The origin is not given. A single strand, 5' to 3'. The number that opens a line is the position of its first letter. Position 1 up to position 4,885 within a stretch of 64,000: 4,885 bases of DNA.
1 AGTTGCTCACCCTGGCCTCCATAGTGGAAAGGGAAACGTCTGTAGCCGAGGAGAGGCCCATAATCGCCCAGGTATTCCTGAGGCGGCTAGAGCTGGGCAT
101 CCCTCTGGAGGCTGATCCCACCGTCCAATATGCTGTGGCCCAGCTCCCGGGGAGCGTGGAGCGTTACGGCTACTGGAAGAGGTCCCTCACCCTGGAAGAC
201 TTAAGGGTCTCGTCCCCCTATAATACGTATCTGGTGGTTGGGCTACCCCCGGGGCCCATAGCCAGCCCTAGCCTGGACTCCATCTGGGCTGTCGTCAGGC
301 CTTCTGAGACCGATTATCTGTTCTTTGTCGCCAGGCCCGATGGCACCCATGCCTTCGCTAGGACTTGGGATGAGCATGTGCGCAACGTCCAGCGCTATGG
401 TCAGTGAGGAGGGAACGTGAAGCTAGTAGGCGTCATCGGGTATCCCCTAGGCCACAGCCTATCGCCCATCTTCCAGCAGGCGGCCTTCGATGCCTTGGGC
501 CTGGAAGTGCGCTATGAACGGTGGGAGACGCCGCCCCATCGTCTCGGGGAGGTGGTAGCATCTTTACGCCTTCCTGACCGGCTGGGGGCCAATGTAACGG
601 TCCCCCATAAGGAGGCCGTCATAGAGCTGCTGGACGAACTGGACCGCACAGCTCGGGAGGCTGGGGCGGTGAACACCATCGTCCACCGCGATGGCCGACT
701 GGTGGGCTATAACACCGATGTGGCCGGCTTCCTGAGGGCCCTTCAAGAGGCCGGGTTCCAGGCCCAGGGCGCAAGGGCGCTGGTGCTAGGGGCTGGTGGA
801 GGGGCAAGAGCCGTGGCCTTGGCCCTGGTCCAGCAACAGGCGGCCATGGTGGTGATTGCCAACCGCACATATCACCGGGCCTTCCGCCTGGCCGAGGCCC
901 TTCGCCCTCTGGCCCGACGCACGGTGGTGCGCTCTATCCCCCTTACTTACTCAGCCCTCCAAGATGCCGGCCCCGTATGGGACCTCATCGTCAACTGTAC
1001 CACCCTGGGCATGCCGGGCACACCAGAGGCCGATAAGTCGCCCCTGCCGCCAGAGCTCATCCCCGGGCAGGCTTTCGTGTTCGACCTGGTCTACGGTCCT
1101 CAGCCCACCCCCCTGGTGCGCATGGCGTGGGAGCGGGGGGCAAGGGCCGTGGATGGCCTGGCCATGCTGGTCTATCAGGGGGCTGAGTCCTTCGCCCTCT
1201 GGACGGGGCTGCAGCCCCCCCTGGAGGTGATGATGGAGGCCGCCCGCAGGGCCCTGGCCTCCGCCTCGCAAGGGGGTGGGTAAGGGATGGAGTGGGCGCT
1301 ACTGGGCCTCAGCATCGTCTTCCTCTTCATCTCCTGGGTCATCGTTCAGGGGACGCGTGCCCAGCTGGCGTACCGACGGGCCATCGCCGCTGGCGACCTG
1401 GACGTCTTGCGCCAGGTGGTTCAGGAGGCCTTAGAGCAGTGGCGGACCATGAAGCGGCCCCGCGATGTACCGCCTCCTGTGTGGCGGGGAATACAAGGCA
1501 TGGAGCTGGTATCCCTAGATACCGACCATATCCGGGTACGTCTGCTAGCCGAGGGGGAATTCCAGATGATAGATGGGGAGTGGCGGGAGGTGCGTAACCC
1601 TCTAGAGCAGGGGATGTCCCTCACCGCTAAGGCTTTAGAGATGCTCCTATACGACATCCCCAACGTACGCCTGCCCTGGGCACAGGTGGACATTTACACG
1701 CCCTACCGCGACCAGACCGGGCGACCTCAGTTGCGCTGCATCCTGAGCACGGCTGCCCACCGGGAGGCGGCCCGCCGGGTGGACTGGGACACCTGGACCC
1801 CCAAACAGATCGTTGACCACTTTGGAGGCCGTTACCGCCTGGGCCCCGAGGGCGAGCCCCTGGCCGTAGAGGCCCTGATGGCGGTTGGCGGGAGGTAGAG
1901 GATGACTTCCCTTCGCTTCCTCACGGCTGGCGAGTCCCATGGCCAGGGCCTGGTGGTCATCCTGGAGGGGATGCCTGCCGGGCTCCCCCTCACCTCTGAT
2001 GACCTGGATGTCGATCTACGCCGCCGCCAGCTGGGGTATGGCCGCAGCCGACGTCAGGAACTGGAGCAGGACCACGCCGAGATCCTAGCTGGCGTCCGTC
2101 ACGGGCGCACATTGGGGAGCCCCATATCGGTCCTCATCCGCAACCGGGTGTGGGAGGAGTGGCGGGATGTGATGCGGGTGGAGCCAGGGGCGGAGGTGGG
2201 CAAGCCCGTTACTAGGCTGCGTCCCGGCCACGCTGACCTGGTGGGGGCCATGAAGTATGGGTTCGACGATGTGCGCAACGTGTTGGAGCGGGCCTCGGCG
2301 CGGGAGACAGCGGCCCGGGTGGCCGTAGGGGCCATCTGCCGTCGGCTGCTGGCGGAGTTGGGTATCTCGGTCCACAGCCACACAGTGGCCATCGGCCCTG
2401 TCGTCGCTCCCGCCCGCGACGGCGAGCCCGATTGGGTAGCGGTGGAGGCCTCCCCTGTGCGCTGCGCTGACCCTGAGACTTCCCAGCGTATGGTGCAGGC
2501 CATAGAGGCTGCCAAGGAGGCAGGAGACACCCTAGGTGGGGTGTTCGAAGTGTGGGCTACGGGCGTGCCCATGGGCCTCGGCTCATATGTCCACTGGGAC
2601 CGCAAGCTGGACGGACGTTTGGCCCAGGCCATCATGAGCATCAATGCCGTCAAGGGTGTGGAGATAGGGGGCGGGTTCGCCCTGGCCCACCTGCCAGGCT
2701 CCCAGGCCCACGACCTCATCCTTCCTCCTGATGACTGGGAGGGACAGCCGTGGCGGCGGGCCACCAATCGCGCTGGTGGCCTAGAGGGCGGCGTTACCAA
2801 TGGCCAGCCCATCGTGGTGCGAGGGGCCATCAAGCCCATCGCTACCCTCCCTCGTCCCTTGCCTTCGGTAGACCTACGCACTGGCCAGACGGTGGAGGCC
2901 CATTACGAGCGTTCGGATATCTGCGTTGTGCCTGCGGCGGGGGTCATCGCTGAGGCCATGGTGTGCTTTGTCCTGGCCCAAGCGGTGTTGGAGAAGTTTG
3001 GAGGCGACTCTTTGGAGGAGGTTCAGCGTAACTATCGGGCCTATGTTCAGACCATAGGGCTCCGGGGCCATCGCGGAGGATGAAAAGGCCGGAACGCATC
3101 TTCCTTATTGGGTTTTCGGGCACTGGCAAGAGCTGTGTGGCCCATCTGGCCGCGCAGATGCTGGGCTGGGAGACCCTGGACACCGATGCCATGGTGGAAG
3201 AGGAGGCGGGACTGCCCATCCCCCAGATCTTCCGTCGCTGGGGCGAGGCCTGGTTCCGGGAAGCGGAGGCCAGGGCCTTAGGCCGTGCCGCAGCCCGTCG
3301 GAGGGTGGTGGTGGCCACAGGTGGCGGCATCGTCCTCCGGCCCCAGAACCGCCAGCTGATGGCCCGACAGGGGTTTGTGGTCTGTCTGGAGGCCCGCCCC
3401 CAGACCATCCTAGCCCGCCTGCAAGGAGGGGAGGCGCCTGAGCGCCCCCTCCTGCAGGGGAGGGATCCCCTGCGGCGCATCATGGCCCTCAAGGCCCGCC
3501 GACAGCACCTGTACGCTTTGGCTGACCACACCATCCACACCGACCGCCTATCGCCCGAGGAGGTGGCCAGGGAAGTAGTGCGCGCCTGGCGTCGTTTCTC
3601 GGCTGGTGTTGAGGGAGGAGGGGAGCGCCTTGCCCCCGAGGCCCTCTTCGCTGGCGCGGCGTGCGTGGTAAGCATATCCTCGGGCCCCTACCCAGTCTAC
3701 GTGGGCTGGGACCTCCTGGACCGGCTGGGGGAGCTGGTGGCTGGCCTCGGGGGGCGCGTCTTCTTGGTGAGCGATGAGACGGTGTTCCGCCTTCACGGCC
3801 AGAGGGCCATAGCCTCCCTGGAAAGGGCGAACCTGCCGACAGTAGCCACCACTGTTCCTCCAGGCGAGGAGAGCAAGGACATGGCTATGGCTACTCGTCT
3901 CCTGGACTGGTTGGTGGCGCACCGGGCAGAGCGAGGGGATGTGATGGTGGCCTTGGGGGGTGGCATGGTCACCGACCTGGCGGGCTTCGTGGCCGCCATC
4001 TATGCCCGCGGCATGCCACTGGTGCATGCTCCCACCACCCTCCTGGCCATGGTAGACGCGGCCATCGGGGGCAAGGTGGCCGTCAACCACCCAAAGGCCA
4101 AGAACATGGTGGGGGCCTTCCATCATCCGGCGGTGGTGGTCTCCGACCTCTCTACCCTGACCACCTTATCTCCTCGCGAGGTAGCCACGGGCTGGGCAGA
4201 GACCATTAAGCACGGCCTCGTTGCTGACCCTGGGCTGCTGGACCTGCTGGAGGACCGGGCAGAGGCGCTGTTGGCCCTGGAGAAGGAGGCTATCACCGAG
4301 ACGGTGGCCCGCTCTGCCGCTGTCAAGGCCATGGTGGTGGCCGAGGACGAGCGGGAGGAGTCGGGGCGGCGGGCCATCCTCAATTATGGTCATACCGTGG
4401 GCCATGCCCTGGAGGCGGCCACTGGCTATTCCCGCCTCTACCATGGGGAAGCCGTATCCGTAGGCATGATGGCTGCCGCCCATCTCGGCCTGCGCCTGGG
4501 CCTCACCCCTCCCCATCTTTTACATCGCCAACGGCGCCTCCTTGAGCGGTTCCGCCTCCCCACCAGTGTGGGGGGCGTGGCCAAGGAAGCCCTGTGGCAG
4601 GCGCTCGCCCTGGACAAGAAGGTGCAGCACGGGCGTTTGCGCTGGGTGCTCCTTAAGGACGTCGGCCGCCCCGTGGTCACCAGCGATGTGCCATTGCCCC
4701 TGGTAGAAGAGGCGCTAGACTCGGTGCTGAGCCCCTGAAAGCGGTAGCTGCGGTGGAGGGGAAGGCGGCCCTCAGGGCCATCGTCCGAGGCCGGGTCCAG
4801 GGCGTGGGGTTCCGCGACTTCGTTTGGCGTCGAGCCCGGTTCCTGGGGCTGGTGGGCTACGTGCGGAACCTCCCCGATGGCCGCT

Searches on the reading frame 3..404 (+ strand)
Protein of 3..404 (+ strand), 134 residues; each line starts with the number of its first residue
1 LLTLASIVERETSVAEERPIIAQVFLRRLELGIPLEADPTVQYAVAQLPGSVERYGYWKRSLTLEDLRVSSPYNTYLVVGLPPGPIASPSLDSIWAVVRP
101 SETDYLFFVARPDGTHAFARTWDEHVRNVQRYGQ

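Call 84: search_protein_families(library=pfam, proteins=[window:3-404:+], max_evalue=0.00001)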
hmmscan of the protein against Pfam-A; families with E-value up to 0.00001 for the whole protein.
window:3-404:+ (134 aa): 1 family
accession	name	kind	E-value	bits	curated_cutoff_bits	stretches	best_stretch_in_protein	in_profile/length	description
PF02618.21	YceG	-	1.2e-48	166.4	32.4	1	1-131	155-275/275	YceG-like family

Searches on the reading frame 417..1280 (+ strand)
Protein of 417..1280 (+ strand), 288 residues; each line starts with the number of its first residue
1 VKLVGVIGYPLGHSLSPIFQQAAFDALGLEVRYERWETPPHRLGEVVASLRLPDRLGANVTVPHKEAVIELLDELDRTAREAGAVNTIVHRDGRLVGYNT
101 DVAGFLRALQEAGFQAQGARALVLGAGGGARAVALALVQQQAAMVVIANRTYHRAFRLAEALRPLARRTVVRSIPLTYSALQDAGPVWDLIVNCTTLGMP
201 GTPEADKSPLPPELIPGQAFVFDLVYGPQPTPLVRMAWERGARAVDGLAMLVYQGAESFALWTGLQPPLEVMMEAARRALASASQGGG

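Call 49: search_protein_families(library=pfam, proteins=[window:417-1280:+], max_evalue=0.001)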
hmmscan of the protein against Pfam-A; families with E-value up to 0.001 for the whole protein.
window:417-1280:+ (288 aa): 4 families
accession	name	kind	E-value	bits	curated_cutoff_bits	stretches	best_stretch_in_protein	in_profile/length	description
PF08501.16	Shikimate_dh_N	-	5.6e-27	94.2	27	1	6-88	1-83/83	Shikimate dehydrogenase substrate binding domain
PF18317.6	SDH_C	-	2e-13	50.2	25.8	1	247-277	1-31/31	Shikimate 5'-dehydrogenase C-terminal domain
PF01488.26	Shikimate_DH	-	1.1e-08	35.7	24.3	1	115-163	9-57/138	Shikimate / quinate 5-dehydrogenase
PF03435.24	Sacchrp_dh_NADP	-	6.1e-05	23.8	25.1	0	122-180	2-57/129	Saccharopine dehydrogenase NADP binding domain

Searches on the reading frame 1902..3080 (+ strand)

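Call 49: search_protein_families(library=pfam, proteins=[window:1902-3080:+], max_evalue=0.001)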
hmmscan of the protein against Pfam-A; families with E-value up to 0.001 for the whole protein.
window:1902-3080:+ (393 aa): 1 family
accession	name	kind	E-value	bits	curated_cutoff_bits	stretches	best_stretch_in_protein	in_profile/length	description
PF01264.26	Chorismate_synt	-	5.9e-120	400.3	27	1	4-363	1-327/327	Chorismate synthase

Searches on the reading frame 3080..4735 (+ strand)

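Call 49: search_protein_families(library=pfam, proteins=[window:3080-4735:+], max_evalue=0.001)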
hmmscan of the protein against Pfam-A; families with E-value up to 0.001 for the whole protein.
window:3080-4735:+ (552 aa): 6 families
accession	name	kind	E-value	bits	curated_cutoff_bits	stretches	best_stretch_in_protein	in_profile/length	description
PF01761.26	DHQ_synthase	-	3.2e-45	152.9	24.2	1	258-368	3-113/115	3-dehydroquinate synthase N-terminal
PF24621.2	DHQS_C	-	2.9e-44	151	27.6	1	371-515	1-144/144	3-dehydroquinate synthase C-terminal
PF01202.28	SKI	-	6.9e-41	140.4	22.1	1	14-169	2-157/159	Shikimate kinase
PF00465.25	Fe-ADH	-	1.1e-10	41.8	31.3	1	206-320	4-130/168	Iron-containing alcohol dehydrogenase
PF13685.12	Fe-ADH_2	-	1.9e-09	38.1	28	1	209-321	3-108/149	Iron-containing alcohol dehydrogenase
PF13671.12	AAA_33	-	4.9e-07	30.6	27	1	7-116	2-117/143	AAA domain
